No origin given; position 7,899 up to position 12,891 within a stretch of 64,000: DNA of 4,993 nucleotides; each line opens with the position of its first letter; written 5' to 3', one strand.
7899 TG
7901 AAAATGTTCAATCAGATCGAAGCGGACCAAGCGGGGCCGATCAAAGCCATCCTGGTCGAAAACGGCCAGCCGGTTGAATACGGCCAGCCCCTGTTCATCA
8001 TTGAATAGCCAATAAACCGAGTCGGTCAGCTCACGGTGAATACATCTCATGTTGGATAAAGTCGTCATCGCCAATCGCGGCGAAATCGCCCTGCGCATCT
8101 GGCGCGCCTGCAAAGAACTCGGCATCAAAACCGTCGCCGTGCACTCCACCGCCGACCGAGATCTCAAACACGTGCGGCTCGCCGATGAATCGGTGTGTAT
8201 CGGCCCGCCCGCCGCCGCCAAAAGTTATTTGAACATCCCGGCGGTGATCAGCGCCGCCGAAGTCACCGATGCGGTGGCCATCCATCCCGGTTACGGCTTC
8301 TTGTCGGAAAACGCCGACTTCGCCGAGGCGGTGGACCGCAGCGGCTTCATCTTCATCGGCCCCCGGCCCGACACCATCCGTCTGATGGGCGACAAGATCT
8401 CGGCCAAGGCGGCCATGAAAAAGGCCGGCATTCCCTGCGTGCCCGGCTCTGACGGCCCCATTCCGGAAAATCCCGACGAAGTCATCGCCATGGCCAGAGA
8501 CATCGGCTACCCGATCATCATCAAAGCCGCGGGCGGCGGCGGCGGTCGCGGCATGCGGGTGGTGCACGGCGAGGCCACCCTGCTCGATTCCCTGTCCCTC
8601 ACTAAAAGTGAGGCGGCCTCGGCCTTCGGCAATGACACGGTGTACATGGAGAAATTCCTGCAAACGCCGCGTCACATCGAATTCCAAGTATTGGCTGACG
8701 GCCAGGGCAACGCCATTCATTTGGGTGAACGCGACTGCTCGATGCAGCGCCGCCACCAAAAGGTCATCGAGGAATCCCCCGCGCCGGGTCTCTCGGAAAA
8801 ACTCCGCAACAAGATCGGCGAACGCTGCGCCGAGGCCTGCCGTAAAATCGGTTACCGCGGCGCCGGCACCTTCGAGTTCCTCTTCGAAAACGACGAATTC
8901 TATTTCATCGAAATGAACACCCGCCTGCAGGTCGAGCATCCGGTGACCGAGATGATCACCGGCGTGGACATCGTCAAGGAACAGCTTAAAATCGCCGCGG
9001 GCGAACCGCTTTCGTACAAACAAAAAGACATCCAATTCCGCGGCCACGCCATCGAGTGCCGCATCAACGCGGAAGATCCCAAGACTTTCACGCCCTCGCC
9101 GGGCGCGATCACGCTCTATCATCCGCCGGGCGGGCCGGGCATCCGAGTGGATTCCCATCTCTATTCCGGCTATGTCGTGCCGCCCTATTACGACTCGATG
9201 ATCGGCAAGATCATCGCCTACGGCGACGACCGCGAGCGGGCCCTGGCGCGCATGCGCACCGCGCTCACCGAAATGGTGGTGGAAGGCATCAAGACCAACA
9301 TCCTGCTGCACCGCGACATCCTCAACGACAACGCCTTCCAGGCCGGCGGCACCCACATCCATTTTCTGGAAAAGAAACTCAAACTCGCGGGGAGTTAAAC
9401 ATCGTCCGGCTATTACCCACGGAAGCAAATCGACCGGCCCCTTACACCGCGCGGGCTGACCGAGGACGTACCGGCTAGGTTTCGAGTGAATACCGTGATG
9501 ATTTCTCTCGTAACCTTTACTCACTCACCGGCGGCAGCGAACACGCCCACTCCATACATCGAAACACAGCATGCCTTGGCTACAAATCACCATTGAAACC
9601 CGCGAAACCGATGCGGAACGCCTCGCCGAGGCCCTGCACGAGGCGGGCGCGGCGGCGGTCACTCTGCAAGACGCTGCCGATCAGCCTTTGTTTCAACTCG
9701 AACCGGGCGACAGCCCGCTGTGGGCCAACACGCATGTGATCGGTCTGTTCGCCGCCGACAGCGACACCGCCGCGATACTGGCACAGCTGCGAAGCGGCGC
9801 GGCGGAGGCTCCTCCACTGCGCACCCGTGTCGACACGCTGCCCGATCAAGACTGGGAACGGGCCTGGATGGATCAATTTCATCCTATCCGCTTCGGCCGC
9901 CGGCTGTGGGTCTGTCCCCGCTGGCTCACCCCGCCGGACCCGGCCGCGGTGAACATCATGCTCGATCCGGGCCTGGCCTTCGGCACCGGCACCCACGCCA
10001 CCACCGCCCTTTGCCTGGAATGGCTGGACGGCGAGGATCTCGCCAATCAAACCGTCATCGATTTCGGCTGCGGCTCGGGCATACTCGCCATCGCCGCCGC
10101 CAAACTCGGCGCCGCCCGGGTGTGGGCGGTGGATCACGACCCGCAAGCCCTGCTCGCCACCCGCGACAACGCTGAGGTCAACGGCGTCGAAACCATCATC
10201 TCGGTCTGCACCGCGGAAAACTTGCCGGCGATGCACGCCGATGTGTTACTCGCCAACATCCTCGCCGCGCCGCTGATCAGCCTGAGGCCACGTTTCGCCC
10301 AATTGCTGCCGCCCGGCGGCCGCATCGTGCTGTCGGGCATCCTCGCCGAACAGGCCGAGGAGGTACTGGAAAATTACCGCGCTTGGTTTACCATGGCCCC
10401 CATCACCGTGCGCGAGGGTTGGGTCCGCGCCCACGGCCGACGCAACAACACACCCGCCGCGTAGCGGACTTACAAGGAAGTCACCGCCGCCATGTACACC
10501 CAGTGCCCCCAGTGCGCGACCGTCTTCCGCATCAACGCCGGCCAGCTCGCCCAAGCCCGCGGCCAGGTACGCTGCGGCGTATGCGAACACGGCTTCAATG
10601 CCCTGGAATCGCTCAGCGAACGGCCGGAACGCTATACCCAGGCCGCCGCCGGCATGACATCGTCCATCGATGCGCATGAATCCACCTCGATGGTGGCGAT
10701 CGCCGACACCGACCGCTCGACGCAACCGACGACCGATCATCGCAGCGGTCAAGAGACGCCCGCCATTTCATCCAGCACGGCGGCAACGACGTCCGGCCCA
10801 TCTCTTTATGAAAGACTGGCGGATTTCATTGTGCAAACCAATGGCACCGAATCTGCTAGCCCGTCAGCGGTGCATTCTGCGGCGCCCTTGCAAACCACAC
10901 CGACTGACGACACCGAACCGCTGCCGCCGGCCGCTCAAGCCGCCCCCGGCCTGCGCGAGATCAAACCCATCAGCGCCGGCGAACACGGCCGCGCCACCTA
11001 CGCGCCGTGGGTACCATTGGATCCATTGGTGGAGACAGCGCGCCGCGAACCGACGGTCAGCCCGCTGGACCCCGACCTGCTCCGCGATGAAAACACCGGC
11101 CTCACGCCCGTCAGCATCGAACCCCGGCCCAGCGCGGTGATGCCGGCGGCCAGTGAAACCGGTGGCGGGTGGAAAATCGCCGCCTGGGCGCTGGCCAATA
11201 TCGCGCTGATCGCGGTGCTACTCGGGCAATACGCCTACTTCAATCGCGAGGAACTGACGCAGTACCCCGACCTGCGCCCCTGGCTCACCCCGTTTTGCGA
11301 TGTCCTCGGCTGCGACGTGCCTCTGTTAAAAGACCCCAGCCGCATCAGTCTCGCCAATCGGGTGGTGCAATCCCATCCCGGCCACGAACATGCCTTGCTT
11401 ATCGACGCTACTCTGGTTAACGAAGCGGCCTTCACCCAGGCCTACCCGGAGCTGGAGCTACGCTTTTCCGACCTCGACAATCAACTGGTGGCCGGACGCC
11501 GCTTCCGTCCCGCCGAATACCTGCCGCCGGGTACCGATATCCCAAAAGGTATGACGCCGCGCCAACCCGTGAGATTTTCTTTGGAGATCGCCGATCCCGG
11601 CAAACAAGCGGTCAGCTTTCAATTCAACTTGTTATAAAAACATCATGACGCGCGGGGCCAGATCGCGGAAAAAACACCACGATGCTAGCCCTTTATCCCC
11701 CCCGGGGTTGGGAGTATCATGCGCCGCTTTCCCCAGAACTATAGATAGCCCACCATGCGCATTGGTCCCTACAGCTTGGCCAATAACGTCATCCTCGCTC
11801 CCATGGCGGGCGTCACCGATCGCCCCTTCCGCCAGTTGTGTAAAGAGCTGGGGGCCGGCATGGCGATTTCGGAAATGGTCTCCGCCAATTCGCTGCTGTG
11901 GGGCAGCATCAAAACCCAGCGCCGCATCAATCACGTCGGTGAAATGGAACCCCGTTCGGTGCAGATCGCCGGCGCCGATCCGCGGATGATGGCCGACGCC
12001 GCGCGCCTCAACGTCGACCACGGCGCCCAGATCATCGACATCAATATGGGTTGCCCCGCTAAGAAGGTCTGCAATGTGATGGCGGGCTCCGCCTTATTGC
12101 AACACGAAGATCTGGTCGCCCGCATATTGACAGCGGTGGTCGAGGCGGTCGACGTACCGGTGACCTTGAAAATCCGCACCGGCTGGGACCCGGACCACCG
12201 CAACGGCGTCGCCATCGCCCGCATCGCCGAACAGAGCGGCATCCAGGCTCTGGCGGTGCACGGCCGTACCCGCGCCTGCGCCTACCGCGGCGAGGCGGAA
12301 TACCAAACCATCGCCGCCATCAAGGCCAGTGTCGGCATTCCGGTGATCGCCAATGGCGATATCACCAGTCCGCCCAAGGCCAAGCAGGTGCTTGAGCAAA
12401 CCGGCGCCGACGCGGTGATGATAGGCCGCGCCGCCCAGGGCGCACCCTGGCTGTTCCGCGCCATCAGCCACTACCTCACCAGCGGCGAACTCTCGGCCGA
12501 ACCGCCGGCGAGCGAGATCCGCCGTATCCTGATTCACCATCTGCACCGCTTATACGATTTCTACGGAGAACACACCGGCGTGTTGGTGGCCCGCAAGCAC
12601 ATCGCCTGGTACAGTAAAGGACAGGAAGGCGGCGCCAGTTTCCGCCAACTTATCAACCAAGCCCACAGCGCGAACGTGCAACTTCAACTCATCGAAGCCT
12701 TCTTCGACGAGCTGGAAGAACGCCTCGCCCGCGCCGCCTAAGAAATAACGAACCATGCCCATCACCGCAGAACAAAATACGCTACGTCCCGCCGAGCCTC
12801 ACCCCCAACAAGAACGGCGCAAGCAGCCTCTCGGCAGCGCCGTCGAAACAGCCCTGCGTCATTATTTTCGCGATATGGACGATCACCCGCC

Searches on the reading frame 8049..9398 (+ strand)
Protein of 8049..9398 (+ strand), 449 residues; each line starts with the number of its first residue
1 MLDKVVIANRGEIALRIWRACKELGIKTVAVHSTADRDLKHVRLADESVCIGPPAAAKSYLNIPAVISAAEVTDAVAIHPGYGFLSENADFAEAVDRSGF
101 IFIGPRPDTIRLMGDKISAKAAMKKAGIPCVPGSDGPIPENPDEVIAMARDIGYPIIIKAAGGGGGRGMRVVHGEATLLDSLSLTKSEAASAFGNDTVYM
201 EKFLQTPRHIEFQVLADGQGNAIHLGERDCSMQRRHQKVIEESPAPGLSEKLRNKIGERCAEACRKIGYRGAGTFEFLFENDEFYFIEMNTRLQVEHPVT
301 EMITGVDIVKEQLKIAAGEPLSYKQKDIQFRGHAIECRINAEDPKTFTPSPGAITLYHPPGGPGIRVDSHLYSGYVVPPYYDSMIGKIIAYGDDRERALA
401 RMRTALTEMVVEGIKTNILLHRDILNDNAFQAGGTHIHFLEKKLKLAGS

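Call 76: search_protein_families(library=pfam, proteins=[window:8049-9398:+], max_evalue=0.00001)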
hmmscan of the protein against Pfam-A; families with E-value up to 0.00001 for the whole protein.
window:8049-9398:+ (449 aa): 5 families
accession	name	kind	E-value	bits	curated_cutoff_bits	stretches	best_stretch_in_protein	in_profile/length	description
PF02786.22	CPSase_L_D2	-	3.9e-84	281.8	19.8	1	115-322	1-209/211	Carbamoyl-phosphate synthase L chain, ATP binding domain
PF00289.28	Biotin_carb_N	-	3e-45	153.7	25.5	1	1-110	1-110/110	Biotin carboxylase, N-terminal domain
PF02785.25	Biotin_carb_C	-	5.1e-40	136.4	32.4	1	336-441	1-107/108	Biotin carboxylase C-terminal domain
PF02222.28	ATP-grasp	-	6.5e-08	32.9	27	1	140-292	17-162/179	ATP-grasp domain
PF07478.18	Dala_Dala_lig_C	-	1e-06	28.9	24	1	141-291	23-174/204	D-ala D-ala ligase C-terminus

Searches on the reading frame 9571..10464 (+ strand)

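Call 76: search_protein_families(library=pfam, proteins=[window:9571-10464:+], max_evalue=0.00001)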
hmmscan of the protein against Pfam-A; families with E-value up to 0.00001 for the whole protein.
window:9571-10464:+ (297 aa): 7 families
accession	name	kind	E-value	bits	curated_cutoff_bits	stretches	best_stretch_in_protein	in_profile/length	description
PF06325.19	PrmA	-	5.9e-97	325.2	22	1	2-291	1-295/296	Ribosomal protein L11 methyltransferase (PrmA)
PF05175.20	MTS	-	1.5e-10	41.4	23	1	143-229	18-105/170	Methyltransferase small domain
PF13649.12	Methyltransf_25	-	4.5e-09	37.3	27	1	162-228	1-70/97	Methyltransferase domain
PF13847.12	Methyltransf_31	-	1.8e-07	31.4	27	1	159-270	4-127/145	Methyltransferase domain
PF13489.12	Methyltransf_23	-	6.9e-07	29.6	27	1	156-274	20-137/164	Methyltransferase domain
PF02475.24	TRM5-TYW2_MTfase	-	7.1e-07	29.8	28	1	159-217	37-96/164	TRM5/TYW2 methyltransferase domain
PF08241.18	Methyltransf_11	-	3.7e-06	27.9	21.2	1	164-229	2-67/95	Methyltransferase domain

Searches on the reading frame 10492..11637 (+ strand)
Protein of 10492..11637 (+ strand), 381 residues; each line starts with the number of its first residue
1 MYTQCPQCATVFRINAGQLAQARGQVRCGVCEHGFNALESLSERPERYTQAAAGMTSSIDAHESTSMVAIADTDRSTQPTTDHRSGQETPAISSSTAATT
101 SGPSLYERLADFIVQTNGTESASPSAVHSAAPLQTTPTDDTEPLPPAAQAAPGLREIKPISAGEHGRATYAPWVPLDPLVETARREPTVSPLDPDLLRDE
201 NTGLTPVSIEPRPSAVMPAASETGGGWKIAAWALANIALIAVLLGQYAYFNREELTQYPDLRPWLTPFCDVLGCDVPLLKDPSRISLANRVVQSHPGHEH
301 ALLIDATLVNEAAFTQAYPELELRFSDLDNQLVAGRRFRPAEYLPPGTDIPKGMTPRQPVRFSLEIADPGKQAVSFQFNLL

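Call 76: search_protein_families(library=pfam, proteins=[window:10492-11637:+], max_evalue=0.00001)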
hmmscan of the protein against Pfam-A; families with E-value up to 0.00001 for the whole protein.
window:10492-11637:+ (381 aa): 3 families
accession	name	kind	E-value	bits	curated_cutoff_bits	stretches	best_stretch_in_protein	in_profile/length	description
PF11906.13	DUF3426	-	1.7e-48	164.9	27.7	1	236-379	2-146/147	Protein of unknown function (DUF3426)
PF13717.11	Zn_ribbon_4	-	1.6e-10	41.2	30.3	1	1-36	1-36/36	zinc-ribbon domain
PF13719.11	Zn_ribbon_5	-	4.4e-09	36.4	29.3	1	1-37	1-37/37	zinc-ribbon domain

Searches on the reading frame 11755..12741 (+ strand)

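Call 76: search_protein_families(library=pfam, proteins=[window:11755-12741:+], max_evalue=0.00001)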
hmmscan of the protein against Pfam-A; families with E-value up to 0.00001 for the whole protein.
window:11755-12741:+ (328 aa): 1 family
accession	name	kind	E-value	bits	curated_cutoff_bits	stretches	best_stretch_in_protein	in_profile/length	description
PF01207.24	Dus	-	3.3e-108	361.9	20.4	1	13-319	1-309/311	Dihydrouridine synthase (Dus)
